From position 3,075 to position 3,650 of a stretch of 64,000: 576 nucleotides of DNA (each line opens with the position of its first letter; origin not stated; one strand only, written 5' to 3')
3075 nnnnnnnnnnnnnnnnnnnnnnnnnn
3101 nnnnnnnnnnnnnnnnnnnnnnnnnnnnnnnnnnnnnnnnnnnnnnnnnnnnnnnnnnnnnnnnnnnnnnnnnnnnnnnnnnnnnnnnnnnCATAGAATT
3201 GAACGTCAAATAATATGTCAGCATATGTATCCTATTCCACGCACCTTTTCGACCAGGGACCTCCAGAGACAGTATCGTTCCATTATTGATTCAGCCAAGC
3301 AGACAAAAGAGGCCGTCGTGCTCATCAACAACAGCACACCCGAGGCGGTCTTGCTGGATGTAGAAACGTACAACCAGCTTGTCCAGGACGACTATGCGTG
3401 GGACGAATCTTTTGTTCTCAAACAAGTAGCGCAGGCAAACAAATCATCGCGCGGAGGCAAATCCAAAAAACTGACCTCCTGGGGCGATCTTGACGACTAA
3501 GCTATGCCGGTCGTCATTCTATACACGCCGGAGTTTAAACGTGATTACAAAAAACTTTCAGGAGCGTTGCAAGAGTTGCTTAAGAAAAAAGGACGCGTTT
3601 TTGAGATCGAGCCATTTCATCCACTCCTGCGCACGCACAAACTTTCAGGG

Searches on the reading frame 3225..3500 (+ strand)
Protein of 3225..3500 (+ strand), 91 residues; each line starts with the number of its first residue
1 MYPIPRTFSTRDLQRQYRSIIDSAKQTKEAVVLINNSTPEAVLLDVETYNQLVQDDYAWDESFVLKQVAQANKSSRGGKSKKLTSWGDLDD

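Call 75: search_protein_families(library=pfam, proteins=[window:3225-3500:+], max_evalue=0.01)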
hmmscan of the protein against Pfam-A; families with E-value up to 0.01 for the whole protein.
window:3225-3500:+ (91 aa): 1 family
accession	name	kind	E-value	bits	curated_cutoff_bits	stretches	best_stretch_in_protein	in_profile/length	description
PF02604.26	PhdYeFM_antitox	-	1.1e-07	32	29.8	1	7-59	3-55/74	Antitoxin Phd_YefM, type II toxin-antitoxin system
